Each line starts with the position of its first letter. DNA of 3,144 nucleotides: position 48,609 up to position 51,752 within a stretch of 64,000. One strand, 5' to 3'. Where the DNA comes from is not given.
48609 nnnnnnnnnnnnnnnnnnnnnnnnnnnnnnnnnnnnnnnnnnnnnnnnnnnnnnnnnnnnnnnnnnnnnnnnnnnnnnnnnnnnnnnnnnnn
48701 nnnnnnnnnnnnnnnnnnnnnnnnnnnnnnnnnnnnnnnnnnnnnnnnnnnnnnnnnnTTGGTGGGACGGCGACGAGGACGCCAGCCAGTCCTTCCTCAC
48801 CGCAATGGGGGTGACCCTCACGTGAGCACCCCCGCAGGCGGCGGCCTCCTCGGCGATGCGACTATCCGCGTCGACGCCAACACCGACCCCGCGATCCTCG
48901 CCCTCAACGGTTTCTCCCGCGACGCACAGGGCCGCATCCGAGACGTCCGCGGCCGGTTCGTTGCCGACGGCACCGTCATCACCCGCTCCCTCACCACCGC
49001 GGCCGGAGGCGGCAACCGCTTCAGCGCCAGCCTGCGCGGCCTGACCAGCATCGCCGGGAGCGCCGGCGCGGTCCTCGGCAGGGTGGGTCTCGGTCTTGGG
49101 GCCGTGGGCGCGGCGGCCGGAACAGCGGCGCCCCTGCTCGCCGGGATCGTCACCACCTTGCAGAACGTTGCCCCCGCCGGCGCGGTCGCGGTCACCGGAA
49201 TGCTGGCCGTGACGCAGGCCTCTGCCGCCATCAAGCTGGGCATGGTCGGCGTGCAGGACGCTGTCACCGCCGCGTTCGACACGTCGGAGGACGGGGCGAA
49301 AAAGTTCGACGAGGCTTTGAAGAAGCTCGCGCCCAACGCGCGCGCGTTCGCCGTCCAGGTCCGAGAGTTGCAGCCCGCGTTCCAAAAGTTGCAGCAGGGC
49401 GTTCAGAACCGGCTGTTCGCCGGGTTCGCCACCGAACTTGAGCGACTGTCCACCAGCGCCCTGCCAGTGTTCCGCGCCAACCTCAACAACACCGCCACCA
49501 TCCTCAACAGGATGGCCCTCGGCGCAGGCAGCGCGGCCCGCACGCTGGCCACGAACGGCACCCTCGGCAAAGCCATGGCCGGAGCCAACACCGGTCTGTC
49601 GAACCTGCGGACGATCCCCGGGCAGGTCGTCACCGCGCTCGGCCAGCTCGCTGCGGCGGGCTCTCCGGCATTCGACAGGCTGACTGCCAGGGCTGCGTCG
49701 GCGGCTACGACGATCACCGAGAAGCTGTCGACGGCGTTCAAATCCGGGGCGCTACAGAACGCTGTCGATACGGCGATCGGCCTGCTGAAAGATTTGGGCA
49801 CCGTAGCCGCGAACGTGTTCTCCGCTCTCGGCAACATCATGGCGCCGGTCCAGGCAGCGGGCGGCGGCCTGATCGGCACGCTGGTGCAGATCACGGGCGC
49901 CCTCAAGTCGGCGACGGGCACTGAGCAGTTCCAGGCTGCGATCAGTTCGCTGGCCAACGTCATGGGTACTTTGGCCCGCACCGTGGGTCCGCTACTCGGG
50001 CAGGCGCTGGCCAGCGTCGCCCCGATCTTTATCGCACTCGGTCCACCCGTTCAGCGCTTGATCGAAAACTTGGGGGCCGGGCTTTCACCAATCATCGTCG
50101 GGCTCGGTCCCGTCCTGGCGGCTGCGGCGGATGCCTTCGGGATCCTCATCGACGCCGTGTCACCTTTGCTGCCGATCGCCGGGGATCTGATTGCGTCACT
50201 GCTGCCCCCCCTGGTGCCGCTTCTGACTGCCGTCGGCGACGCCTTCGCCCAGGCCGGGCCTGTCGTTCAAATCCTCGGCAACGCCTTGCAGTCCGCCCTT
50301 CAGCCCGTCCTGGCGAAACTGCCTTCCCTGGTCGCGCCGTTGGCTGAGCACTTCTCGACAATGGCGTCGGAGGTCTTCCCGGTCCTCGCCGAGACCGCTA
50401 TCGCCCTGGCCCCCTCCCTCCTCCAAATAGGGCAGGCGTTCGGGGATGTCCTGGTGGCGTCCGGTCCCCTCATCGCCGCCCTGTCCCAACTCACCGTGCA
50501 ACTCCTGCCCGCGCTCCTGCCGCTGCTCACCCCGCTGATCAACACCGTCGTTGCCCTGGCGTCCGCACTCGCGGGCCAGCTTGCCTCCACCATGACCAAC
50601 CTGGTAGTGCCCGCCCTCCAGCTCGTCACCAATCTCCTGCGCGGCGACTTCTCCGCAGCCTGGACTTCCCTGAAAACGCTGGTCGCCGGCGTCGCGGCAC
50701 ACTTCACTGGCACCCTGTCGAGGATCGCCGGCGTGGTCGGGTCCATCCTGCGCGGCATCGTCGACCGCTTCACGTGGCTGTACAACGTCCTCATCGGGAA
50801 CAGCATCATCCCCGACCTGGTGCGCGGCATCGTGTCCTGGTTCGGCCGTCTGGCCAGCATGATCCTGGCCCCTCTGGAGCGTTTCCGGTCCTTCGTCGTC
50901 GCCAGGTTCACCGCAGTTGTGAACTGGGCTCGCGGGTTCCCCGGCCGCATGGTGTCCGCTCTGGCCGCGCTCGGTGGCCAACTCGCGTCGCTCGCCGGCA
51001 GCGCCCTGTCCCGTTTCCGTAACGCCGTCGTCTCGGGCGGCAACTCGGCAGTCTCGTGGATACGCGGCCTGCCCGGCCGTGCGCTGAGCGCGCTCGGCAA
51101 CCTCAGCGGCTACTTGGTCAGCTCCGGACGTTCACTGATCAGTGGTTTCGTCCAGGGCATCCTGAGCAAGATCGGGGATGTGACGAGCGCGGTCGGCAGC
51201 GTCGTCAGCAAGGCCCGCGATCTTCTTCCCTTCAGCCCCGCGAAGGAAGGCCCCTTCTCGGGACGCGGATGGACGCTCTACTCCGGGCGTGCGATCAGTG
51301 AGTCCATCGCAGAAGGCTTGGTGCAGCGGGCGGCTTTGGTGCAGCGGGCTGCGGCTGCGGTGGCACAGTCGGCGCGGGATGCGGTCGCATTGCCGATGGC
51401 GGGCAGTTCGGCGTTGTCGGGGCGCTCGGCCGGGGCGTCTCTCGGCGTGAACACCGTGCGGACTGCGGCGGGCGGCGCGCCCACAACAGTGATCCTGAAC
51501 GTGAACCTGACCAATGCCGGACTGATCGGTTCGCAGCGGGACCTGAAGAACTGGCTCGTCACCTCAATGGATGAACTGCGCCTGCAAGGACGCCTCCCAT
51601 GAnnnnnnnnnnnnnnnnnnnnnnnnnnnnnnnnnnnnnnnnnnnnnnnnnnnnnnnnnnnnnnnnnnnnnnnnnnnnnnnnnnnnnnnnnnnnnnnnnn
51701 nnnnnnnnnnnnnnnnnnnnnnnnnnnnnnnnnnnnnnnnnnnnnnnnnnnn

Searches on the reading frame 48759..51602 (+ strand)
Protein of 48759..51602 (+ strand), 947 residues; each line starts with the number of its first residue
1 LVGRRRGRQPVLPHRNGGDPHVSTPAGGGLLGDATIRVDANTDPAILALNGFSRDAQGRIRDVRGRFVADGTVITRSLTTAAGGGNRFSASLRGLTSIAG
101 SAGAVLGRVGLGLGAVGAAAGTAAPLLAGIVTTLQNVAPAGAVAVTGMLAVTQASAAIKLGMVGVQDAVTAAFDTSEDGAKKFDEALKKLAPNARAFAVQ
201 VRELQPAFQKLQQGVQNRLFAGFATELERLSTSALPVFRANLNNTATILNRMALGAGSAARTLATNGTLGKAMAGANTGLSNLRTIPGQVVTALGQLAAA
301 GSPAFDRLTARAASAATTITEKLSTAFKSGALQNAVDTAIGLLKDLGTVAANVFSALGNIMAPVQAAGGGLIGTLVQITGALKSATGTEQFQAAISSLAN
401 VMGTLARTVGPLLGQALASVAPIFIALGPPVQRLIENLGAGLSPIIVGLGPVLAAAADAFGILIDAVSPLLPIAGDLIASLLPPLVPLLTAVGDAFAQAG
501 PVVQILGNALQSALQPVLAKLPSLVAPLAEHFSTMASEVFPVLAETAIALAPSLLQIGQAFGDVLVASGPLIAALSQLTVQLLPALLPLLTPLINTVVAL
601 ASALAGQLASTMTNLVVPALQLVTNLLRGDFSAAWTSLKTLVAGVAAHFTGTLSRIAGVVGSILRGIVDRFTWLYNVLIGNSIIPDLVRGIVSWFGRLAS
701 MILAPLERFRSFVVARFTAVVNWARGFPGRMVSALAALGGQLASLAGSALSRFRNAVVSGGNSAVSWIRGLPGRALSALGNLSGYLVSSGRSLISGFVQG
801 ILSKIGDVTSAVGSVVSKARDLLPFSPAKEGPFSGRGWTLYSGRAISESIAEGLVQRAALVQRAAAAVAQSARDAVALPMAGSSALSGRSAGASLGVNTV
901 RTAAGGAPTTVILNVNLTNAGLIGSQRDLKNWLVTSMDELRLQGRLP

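Call 36: search_protein_families(library=phrogs, proteins=[window:48759-51602:+], max_evalue=0.001)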
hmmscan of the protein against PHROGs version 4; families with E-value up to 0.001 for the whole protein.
window:48759-51602:+ (947 aa): 18 families
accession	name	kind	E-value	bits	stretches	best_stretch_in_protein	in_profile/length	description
phrog_305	-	tail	5.9e-80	271.1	2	59-750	95-675/1001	tail length tape measure protein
phrog_6090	-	tail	4.8e-62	211.1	2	144-675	418-979/1853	tail length tape measure protein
phrog_4197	-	tail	9.5e-34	117.4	1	179-510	498-802/1783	tail length tape measure protein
phrog_6435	-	tail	1.3e-33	116.6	2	784-875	1187-1278/2090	tail length tape measure protein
phrog_58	-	tail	6.5e-32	111.9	1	82-902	327-1022/1544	tail length tape measure protein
phrog_5493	-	tail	5.9e-26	92.1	1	267-891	490-1046/1102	tail length tape measure protein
phrog_934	-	tail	1.7e-23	83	1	83-418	141-482/1988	tail length tape measure protein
phrog_3547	-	tail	8.8e-22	77.7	1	166-389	293-524/1767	tail length tape measure protein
phrog_5448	-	tail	1e-19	70.1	2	503-706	1571-1786/3103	tail length tape measure protein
phrog_1535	-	tail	6.2e-13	48.8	1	204-815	529-1039/1152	tail length tape measure protein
phrog_2337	-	tail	4.7e-11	42.6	1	65-347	137-401/1326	tail length tape measure protein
phrog_1204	-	tail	4.2e-10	39.2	2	172-664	423-945/1483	tail protein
phrog_16277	-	tail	8.3e-10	37.4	1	788-876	965-1053/1851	tail length tape measure protein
phrog_1272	-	tail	6.9e-08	31.7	1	99-699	593-1064/1606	tail length tape measure protein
phrog_991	-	tail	2.8e-05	22.9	1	506-821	578-794/1966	tail length tape measure protein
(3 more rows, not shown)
